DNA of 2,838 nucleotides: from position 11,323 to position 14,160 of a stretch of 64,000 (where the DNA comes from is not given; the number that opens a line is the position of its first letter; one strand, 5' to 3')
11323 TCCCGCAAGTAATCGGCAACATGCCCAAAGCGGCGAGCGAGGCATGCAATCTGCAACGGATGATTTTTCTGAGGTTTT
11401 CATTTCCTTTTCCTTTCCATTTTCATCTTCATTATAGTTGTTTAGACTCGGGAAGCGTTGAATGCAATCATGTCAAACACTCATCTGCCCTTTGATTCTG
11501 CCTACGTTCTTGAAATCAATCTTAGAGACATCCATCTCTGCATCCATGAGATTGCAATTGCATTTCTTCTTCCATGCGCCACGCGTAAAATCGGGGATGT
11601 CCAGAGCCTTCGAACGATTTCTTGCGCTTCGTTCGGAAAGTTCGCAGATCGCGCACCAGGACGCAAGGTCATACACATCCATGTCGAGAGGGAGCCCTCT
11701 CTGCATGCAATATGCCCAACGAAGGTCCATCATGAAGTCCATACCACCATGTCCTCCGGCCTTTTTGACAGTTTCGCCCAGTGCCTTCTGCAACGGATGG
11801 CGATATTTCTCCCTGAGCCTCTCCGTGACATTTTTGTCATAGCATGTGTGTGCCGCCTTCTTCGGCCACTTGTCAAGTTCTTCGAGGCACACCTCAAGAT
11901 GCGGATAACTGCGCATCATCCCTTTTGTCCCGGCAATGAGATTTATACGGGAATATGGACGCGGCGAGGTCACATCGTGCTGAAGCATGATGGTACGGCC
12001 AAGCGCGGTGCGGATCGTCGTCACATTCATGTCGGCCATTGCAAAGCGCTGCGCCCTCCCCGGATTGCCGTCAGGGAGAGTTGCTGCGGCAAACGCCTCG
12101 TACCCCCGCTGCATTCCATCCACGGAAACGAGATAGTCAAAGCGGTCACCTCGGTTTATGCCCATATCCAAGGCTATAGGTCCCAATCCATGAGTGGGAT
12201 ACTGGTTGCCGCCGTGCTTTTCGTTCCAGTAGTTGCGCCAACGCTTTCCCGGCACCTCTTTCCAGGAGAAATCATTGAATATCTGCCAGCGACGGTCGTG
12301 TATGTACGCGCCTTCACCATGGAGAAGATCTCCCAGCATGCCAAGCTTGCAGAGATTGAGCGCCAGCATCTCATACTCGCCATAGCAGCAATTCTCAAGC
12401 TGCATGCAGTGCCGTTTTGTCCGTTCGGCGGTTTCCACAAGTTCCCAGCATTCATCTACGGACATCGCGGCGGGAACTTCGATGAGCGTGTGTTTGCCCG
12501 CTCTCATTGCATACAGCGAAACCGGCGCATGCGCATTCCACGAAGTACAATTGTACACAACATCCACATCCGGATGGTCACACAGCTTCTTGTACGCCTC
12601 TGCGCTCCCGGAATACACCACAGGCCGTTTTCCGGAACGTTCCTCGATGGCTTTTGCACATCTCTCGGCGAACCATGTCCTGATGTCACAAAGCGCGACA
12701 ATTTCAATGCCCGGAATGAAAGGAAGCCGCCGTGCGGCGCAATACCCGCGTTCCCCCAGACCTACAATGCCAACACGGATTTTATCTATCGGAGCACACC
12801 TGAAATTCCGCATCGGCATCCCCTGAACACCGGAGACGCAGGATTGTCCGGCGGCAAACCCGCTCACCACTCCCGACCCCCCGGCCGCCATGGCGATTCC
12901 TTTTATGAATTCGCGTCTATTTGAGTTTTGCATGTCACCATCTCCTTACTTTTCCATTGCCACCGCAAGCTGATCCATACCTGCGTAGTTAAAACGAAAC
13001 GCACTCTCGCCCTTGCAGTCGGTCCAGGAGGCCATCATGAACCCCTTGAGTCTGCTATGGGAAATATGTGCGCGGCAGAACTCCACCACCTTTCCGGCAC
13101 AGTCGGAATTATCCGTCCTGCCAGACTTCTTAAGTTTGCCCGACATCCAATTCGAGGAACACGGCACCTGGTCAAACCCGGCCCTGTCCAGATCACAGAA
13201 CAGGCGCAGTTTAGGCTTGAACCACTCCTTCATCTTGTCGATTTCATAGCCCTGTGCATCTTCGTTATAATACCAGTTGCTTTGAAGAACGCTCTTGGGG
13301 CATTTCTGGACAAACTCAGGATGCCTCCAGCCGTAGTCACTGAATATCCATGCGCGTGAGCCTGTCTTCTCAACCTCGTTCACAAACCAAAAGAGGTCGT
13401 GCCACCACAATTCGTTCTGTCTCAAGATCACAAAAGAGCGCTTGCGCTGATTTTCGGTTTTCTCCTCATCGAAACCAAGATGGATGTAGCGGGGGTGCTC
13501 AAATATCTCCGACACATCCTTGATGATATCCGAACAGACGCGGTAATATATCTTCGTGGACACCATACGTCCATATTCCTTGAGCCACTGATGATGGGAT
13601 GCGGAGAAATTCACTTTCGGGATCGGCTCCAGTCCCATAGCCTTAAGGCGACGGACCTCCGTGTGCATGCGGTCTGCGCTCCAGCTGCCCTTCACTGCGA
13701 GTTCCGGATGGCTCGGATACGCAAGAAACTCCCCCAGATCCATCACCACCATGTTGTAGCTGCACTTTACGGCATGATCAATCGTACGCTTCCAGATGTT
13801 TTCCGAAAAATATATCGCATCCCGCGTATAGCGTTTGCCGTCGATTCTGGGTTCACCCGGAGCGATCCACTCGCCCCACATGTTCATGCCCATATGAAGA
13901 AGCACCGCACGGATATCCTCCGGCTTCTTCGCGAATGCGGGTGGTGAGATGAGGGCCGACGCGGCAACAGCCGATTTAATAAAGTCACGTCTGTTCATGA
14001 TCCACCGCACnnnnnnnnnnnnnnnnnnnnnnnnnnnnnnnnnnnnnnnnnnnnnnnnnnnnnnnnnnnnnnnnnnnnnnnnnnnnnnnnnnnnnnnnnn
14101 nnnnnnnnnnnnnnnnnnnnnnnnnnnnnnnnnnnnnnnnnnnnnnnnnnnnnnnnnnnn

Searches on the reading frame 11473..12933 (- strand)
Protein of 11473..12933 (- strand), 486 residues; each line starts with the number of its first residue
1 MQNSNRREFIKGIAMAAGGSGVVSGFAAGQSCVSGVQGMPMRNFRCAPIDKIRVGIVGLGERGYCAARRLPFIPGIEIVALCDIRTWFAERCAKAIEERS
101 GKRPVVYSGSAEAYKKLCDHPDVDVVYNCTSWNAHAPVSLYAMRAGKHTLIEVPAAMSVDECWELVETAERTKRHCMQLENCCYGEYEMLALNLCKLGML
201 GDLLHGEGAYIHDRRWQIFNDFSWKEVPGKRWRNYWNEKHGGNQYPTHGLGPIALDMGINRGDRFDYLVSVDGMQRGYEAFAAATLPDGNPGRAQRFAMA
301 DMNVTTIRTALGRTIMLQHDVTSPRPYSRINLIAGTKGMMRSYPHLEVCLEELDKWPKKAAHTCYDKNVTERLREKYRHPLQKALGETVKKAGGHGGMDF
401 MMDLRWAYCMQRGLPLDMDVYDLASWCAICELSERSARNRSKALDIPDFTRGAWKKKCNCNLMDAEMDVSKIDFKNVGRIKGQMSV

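Call 61: search_protein_families(library=pfam, proteins=[window:11473-12933:-], max_evalue=0.0001)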
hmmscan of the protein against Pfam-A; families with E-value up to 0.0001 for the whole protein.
window:11473-12933:- (486 aa): 2 families
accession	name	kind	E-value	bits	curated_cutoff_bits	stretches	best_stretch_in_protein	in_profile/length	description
PF21252.2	Glyco_hydro_109_C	-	1.6e-44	151.9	27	1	189-351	1-175/187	Glycosyl hydrolase 109, C-terminal domain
PF01408.29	GFO_IDH_MocA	-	1e-13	52.4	24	1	52-177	1-117/120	Oxidoreductase family, NAD-binding Rossmann fold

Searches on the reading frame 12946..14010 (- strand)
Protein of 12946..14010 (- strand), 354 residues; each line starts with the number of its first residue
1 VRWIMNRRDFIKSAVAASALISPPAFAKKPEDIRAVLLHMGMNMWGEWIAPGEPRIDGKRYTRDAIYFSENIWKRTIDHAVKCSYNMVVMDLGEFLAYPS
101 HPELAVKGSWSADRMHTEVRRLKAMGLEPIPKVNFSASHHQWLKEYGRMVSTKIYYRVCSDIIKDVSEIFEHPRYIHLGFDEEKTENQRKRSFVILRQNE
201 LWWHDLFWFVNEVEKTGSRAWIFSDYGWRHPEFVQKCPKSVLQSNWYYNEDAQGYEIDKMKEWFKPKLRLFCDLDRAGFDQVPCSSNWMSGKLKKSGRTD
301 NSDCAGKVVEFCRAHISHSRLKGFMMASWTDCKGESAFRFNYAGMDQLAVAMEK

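Call 7: search_protein_families(library=pfam, proteins=[window:12946-14010:-], max_evalue=0.01)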
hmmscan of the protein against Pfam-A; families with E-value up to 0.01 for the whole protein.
window:12946-14010:- (354 aa): 1 family
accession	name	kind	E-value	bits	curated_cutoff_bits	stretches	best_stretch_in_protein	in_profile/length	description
PF10518.14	TAT_signal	-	0.0047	17.3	22.7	1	5-20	2-17/21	TAT (twin-arginine translocation) pathway signal sequence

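Call 76: search_protein_families(library=ncbifam, proteins=[window:12946-14010:-], max_evalue=1)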
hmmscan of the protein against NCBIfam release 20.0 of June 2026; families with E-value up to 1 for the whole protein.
window:12946-14010:- (354 aa): 0 families
